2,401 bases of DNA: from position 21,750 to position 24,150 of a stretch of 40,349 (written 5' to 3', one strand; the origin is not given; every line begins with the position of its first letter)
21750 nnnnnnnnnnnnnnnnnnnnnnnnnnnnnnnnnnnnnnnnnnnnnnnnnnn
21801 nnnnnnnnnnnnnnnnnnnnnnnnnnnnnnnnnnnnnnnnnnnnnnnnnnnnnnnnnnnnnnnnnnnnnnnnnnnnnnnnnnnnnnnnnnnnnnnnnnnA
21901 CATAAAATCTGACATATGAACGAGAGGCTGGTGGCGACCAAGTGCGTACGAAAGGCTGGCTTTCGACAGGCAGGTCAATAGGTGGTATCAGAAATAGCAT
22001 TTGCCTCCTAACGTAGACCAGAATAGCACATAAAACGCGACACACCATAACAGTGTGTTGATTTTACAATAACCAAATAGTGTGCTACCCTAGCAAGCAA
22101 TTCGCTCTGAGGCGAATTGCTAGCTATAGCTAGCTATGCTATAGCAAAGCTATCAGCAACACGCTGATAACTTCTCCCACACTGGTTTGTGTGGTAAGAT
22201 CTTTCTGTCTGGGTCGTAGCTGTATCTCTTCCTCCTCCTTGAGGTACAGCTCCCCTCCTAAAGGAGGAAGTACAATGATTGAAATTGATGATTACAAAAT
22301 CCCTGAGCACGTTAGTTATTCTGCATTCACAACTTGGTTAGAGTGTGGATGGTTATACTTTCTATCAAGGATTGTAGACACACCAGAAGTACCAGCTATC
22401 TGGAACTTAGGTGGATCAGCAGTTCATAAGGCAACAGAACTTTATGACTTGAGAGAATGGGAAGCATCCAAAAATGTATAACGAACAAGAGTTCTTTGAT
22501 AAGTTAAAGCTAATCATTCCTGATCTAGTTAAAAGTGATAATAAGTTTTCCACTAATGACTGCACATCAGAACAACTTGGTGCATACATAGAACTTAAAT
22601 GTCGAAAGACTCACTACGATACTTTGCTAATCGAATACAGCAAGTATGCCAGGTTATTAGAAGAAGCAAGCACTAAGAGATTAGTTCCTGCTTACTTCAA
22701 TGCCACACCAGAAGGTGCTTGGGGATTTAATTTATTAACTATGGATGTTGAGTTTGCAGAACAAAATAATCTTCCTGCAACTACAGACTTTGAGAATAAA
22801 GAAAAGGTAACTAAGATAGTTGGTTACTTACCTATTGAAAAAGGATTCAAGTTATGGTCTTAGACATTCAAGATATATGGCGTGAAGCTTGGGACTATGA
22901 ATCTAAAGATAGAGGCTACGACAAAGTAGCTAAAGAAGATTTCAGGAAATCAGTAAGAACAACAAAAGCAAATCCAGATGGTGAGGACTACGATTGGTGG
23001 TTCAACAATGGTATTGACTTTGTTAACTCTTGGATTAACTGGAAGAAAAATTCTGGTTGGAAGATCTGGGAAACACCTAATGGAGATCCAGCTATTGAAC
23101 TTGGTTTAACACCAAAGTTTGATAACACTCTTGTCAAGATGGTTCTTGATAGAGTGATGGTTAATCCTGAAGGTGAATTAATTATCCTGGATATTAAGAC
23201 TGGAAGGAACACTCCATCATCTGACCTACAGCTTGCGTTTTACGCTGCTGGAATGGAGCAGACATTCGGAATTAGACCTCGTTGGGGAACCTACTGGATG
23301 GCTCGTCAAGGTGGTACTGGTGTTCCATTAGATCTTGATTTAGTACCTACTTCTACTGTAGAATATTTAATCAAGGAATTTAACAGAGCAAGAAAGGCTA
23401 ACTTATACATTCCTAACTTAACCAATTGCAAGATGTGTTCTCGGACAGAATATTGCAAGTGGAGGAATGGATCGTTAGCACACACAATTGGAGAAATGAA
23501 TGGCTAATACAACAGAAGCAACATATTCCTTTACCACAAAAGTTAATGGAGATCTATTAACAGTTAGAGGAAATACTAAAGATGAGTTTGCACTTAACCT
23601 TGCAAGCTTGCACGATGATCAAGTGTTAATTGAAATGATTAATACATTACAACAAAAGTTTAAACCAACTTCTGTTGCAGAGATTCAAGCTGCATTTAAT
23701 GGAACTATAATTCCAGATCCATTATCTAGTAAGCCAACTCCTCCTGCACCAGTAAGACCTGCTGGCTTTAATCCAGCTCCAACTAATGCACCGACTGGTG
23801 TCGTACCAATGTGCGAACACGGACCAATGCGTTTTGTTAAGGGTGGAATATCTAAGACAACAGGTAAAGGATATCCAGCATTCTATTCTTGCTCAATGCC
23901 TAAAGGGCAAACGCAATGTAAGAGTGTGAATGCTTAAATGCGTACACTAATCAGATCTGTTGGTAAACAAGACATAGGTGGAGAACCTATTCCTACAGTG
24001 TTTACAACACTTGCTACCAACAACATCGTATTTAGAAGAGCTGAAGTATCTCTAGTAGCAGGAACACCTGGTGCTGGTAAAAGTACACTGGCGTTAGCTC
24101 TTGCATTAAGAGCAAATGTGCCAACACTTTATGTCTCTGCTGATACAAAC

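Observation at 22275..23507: RecB/Cas4-type nuclease gene split in-frame by an inserted ORF that itself looks like a PD-(D/E)XK nuclease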

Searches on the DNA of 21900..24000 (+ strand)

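Call 5: search_dna_similar(query=window:21900-24000:+, collection=phages, mode=near, max_rows=30)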
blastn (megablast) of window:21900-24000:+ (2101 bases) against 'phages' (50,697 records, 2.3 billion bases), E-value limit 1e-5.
No match.

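Call 31: search_rna_families(source=window, start=21900, end=23700, threshold=evalue, max_evalue=1)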
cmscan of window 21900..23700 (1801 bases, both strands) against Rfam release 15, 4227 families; matches with E-value up to 1: 0.
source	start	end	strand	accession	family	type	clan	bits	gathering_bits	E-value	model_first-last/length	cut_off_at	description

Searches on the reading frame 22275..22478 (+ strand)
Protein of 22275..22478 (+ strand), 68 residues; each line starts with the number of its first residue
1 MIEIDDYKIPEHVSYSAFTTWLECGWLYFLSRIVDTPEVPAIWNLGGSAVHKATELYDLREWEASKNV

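Call 3: search_protein_families(library=pfam, proteins=[window:22275-22478:+], max_evalue=1)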
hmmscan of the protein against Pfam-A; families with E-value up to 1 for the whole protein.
window:22275-22478:+ (68 aa): 1 family
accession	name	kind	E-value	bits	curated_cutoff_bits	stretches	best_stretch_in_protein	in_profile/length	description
PF12705.13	PDDEXK_1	-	0.018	15.4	22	1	12-58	1-49/247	PD-(D/E)XK nuclease superfamily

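Call 4: search_protein_families(library=phrogs, proteins=[window:22275-22478:+], max_evalue=1)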
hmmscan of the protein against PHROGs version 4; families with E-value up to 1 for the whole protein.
window:22275-22478:+ (68 aa): 4 families
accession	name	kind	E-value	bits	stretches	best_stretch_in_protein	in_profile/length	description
phrog_1870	-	DNA, RNA and nucleotide metabolism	6.9e-08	33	1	8-63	11-66/313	exonuclease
phrog_69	-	DNA, RNA and nucleotide metabolism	2.8e-06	27.6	1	11-61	88-138/501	exonuclease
phrog_16989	-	moron, auxiliary metabolic gene and host takeover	0.19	12.8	1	15-36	53-74/122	membrane protein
phrog_31737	-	DNA, RNA and nucleotide metabolism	0.19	12.5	1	13-63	45-95/146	exonuclease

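Call 17: find_homologous_proteins(query=window:22275-22478:+, max_evalue=0.001)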
Query window:22275-22478:+ (68 aa): 23 proteins with E <= 0.001 among 23 candidates.
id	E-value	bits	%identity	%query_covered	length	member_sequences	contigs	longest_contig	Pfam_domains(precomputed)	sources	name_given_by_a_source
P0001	2.5e-38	146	94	100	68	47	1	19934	-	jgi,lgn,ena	jgi:hypothetical protein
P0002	1.8e-31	125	80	97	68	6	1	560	-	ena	-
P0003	2.5e-31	124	82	91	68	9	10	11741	-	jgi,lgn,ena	jgi:hypothetical protein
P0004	2.6e-31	124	82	96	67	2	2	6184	-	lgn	-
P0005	2.6e-30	121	82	96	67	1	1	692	-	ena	-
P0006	1.2e-29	119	79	91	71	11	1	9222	-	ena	-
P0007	4.4e-27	111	72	96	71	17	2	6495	-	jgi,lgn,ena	jgi:hypothetical protein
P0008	4.4e-26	108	68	100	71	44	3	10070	-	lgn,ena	-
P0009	2.9e-25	105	68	100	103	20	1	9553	-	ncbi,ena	-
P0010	3.8e-19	86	63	87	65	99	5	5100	PF12705.14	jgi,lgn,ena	jgi:ATP-dependent helicase/DNAse subunit B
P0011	5.7e-19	85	57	99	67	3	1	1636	PF12705.14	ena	-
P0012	3.4e-18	83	66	85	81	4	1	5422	-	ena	-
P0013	1.8e-17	80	66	85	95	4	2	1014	-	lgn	-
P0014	2.6e-17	80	59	99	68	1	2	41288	PF12705.14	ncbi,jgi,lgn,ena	jgi:ATP-dependent helicase/DNAse subunit B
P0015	3.5e-17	79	61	84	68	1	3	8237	-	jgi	jgi:hypothetical protein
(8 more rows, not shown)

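Call 61: search_protein_families(library=padloc, proteins=[window:22275-22478:+], max_evalue=0.01)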
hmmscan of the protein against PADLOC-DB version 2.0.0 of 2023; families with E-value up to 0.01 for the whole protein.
window:22275-22478:+ (68 aa): 0 families
